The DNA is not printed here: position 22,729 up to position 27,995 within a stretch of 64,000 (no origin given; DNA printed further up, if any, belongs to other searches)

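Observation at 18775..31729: Six-gene, translationally coupled island joining a Wadjet-like SMC module to a methyltransferase and a PLD-SNF2 helicase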

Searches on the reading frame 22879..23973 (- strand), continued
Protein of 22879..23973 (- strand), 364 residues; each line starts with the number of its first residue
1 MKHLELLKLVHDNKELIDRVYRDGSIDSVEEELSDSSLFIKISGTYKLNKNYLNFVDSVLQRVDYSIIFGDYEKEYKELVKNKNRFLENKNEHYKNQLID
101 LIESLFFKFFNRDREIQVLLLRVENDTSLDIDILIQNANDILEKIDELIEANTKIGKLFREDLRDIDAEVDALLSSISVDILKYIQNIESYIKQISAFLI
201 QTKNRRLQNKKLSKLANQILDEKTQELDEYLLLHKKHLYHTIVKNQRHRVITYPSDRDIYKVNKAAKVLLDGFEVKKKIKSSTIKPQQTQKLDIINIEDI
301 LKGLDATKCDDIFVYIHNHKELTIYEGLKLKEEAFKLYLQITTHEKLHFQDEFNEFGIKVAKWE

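Call 41: find_related_loci(query=A1, collection=metagenome_contigs, flank=10000)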
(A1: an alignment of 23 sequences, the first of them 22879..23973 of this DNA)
Query A1 (364 aa) in metagenome_contigs; peptide patterns used: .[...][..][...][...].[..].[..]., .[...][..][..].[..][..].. (x = any residue, [..] = any of these).
271 stretches matched a pattern; 36 encode a relative of the query (tblastn E <= 1e-3); 36 distinct loci.
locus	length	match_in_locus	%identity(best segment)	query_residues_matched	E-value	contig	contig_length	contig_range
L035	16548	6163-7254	82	1-364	0e+0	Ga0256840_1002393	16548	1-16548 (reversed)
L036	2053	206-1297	80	1-364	0e+0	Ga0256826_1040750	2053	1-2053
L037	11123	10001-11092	61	1-364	2e-139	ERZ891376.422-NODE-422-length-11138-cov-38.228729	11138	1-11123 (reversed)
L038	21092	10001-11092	61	1-364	2e-139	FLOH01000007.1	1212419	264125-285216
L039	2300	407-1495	61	1-363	9e-148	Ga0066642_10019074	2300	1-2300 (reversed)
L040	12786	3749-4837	61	1-363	1e-138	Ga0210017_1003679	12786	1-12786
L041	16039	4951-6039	59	1-363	3e-138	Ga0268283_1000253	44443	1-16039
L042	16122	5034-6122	58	1-363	4e-136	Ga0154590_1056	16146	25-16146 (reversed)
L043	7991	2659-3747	56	1-363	9e-134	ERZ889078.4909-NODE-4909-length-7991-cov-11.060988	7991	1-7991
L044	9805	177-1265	56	1-363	4e-133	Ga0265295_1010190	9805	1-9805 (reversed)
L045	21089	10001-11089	58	1-363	2e-132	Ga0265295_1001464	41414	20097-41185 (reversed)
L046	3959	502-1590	58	1-363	6e-134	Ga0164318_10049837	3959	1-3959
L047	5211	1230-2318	55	1-363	5e-126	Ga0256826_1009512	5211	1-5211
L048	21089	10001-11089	56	1-363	7e-125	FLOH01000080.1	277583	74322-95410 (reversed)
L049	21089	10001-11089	55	1-363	4e-125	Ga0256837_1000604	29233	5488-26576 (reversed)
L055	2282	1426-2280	64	1-285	3e-118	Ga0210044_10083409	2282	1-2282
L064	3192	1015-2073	37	1-364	1e-66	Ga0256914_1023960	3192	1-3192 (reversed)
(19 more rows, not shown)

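Call 71: search_protein_families(library=pfam, proteins=[L043:980-2239:+, L043:2232-2612:+, L055:431-1375:+, L064:85-1005:+, L008:6753-8198:-, L017:5184-6245:-, L006:4098-5384:+], max_evalue=0.01)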
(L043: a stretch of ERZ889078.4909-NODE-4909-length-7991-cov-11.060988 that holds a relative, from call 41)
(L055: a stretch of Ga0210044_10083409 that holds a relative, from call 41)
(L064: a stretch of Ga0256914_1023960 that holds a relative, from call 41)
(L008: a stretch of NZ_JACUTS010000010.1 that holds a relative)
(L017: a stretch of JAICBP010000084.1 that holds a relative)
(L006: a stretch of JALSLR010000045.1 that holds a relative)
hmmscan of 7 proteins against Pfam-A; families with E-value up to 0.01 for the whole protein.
L043:980-2239:+ (419 aa): 2 families
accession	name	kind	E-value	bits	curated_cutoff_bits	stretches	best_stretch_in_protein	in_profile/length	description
PF07804.18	HipA_C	-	3e-39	135.3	30.5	1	155-377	3-203/213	HipA-like C-terminal domain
PF13657.11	Couple_hipA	-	0.0048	17.8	22.5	1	8-108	4-98/99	HipA N-terminal domain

L043:2232-2612:+ (126 aa): 1 family
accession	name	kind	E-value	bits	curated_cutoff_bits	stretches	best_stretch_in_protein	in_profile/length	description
PF01381.28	HTH_3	-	0.0006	20.2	23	1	48-95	2-49/55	Helix-turn-helix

L055:431-1375:+ (314 aa): 5 families
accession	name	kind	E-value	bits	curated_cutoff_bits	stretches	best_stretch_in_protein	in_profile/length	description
PF02661.23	Fic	-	2.9e-22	79.7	24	1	101-191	4-93/93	Fic/DOC family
PF13412.12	HTH_24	-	1.6e-07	31.2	21.9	1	255-297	3-45/48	Winged helix-turn-helix DNA-binding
PF08279.18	HTH_11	-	0.0022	18.3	25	1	259-295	4-41/55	HTH domain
PF08280.17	HTH_Mga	-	0.003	18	23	1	252-295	2-45/59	M protein trans-acting positive regulator (MGA) HTH domain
PF13404.12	HTH_AsnC-type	-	0.005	17.1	27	1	257-294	5-42/42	AsnC-type helix-turn-helix domain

L064:85-1005:+ (306 aa): 2 families
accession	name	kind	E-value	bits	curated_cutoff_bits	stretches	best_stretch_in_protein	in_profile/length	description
PF06250.17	YhcG_C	-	2.1e-55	187.3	32.5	1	142-293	2-154/157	YhcG PDDEXK nuclease domain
PF17761.7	DUF1016_N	-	4.8e-38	130.8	32.8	1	1-117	21-137/137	DUF1016 N-terminal domain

L008:6753-8198:- (481 aa): 2 families
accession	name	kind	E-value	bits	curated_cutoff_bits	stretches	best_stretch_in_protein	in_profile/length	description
PF11999.13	Ice_binding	-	3.6e-71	239.5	28.7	1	271-479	1-208/208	Ice-binding-like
PF13205.12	Big_5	-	2.1e-49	167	23.6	2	148-250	1-105/105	Bacterial Ig-like domain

L017:5184-6245:- (353 aa): 1 family
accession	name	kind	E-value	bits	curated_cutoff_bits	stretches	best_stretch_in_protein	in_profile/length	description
PF13749.12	HATPase_c_4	-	1.7e-20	73.3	26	1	184-267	1-89/89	Putative ATP-dependent DNA helicase recG C-terminal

L006:4098-5384:+ (428 aa): 3 families
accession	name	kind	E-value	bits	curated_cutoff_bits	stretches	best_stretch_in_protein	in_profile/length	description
PF13520.12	AA_permease_2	-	7.2e-33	114.6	27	1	6-388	2-407/427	Amino acid permease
PF00324.27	AA_permease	-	1.2e-28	100.5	24.6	1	10-387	2-413/470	Amino acid permease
PF03222.19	Trp_Tyr_perm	-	7.4e-05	22.5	22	1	4-290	2-291/393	Tryptophan/tyrosine permease family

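Call 78: find_encoding_contigs(protein=P0009, flank=10000, max_places=1)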
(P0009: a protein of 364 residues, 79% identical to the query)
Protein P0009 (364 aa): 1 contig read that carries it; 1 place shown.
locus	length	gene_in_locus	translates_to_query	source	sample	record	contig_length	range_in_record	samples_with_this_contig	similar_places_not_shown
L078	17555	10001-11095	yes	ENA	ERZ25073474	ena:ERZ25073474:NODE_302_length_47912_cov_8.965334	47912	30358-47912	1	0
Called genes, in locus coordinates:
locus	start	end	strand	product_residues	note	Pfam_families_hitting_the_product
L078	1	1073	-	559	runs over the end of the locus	PF00501:AMP-binding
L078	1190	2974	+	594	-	PF08497:Radical_SAM_N, PF04055:Radical_SAM (weak)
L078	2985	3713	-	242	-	PF08282:Hydrolase_3, PF05116:S6PP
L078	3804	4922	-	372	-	PF01702:TGT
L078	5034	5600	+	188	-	PF08207:EFP_N, PF01132:EFP, PF09285:Elong-fact-P_C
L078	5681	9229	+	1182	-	PF02811:PHP, PF07733:DNA_pol3_alpha, PF17657:DNA_pol3_finger, PF14579:HHH_6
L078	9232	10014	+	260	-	PF23947:DUF7281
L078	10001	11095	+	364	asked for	-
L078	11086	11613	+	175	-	PF21980:MksE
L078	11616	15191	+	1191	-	PF12128:DUF3584 (weak)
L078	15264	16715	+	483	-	-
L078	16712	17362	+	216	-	-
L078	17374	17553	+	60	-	?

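Call 79: find_encoding_contigs(protein=P0003, flank=10000, max_places=1)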
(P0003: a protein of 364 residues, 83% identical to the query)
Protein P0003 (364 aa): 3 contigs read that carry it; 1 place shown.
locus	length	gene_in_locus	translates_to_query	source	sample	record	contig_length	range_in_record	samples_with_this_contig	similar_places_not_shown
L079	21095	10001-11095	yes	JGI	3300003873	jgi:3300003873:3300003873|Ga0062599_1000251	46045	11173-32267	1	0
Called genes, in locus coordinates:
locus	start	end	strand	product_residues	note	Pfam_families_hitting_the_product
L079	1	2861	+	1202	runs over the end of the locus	PF02811:PHP, PF07733:DNA_pol3_alpha, PF17657:DNA_pol3_finger, PF14579:HHH_6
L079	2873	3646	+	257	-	PF23947:DUF7281 (weak)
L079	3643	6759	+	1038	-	PF04851:ResIII (faint), PF13091:PLDc_2, PF00270:DEAD (faint), PF00176:SNF2-rel_dom (weak), PF00271:Helicase_C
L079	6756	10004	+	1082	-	PF20473:MmeI_Mtase, PF07669:Eco57I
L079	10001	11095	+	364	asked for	-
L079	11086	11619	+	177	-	PF21980:MksE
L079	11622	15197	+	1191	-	PF12128:DUF3584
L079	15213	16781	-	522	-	PF02018:CBM_4_9, PF00150:Cellulase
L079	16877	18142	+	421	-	PF02127:Peptidase_M18, PF05343:Peptidase_M42 (faint)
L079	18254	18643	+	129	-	PF02452:PemK_toxin (weak)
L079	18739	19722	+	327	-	PF00512:HisKA, PF02518:HATPase_c, PF14501:HATPase_c_5 (weak)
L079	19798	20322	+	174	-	PF13689:DUF4154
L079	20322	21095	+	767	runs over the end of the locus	PF07715:Plug, PF00593:TonB_dep_Rec_b-barrel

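Call 82: search_protein_families(library=ncbifam, proteins=[window:22879-23973:-], max_evalue=0.01)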
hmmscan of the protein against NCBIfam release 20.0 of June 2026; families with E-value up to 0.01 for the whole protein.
window:22879-23973:- (364 aa): 0 families

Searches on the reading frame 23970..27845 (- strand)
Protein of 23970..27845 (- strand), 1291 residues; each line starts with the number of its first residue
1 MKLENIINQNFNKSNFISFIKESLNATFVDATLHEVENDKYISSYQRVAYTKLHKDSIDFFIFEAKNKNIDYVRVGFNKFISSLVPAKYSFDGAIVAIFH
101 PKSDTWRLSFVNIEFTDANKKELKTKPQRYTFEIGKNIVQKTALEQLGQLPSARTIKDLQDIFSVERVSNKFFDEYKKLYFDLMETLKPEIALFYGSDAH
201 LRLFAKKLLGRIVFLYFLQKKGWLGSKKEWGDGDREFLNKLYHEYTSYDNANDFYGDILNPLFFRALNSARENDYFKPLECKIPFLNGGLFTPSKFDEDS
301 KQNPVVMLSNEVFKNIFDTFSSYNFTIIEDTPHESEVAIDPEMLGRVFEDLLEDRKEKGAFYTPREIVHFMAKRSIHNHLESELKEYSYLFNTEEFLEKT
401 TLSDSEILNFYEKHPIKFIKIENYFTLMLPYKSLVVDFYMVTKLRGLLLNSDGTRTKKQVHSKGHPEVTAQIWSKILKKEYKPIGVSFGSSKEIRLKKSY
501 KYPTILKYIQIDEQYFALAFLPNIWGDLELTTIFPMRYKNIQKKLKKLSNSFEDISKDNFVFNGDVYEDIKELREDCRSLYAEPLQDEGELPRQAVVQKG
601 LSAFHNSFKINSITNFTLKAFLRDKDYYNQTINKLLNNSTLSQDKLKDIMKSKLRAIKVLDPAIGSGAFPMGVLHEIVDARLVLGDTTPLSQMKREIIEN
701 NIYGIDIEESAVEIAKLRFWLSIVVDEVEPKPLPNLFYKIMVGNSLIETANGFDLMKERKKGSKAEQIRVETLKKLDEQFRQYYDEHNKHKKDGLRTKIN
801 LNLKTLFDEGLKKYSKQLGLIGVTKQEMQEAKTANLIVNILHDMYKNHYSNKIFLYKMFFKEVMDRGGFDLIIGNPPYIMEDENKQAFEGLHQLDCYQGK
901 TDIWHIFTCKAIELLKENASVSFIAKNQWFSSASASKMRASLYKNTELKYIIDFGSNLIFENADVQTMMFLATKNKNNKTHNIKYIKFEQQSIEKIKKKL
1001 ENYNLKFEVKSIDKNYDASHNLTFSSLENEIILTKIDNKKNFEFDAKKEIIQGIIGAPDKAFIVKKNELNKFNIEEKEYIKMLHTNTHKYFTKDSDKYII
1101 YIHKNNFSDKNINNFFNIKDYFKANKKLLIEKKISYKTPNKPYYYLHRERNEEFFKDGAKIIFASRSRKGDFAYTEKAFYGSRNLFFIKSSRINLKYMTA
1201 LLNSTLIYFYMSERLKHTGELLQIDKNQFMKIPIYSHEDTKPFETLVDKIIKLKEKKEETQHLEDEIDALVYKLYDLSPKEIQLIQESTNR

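Call 4: search_protein_families(library=pfam, proteins=[window:23970-27845:-], max_evalue=0.1)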
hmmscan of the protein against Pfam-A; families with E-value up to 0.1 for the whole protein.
window:23970-27845:- (1291 aa): 4 families
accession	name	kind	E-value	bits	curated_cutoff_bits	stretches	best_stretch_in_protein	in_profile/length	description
PF07669.17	Eco57I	-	2.4e-33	116.1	25.3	1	700-960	1-171/171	Eco57I restriction-modification methylase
PF20473.4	MmeI_Mtase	-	2.8e-10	40.3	27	1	642-722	7-85/259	MmeI, DNA-methyltransferase domain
PF12950.13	TaqI_C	-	2.2e-07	31.6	26.5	1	1110-1234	32-118/118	TaqI-like C-terminal specificity domain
PF01170.24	UPF0020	-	0.046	13.8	22.3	0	850-893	102-146/197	RMKL-like, methyltransferase domain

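Call 5: search_protein_families(library=padloc, proteins=[window:23970-27845:-], max_evalue=0.1)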
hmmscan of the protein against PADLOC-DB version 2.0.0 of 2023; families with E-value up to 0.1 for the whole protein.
window:23970-27845:- (1291 aa): 43 families (the best 25 are shown)
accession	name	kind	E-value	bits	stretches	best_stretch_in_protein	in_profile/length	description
PDLC03596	REase_MTase_IIG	-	1.2e-97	326.2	4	7-351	14-398/1148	Type IIG restriction enzyme-methyltransferase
PDLC03601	REase_MTase_IIG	-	1.4e-65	219.8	2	653-1286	457-1106/1110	Type IIG restriction enzyme-methyltransferase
PDLC03612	REase_MTase_IIG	-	1e-57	194.2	4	835-1287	766-1245/1247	Type IIG restriction enzyme-methyltransferase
PDLC03609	REase_MTase_IIG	-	2.8e-35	119.4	3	847-1272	536-965/1066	Type IIG restriction enzyme-methyltransferase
PDLC03604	REase_MTase_IIG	-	1.6e-28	97.3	2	849-1272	515-975/1011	Type IIG restriction enzyme-methyltransferase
PDLC03250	MTase_II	-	7.9e-28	95.6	1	868-1286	340-769/775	Type II methyltransferase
PDLC03335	MTase_II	-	1.1e-27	94.9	2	862-1212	189-548/607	Type II methyltransferase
PDLC03313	MTase_II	-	1.4e-26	91.2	1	864-1287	140-561/563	Type II methyltransferase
PDLC03629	REase_MTase_IIG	-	1.5e-26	90.5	3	853-983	555-697/1182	Type IIG restriction enzyme-methyltransferase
PDLC03628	REase_MTase_IIG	-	1.3e-24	84.4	2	158-383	151-362/1100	Type IIG restriction enzyme-methyltransferase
PDLC03248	MTase_II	-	5.1e-23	79.6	1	840-1261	61-504/521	Type II methyltransferase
PDLC02643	DrmMI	-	6.8e-22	75.2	2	809-1021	808-1023/1347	DrmMI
PDLC03245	MTase_II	-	5e-20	69.6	1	866-1256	156-552/577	Type II methyltransferase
PDLC02521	PglX|PglXI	-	5.8e-20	68.9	1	642-1256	292-852/1174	PglX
PDLC03226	MTase_II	-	6.8e-20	69.2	1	856-1278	118-575/579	Type II methyltransferase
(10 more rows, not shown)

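Call 82: search_protein_families(library=ncbifam, proteins=[window:23970-27845:-], max_evalue=0.01)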
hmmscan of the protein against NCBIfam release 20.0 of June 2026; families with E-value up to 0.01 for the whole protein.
window:23970-27845:- (1291 aa): 5 families
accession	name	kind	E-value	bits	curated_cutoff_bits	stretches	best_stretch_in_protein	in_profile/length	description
NF033452.1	BREX_1_MTaseX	exception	2.8e-27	95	500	1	641-1260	297-886/1210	BREX-1 system adenine-specific DNA-methyltransferase PglX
NF033455.1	BREX_6_MTaseX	exception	2.6e-16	58.4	900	2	642-722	316-399/1319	BREX-6 system adenine-specific DNA-methyltransferase PglX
NF033451.1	BREX_2_MTaseX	equivalog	1.5e-13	49.4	400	2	653-767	221-336/1185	BREX-2 system adenine-specific DNA-methyltransferase PglX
TIGR03534.1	RF_mod_PrmC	equivalog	2.9e-06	26.9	199.1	1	854-887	142-175/253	peptide chain release factor N(5)-glutamine methyltransferase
TIGR00536.1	hemK_fam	subfamily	4.9e-06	25.8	115.5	1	844-908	158-228/286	HemK family protein methyltransferase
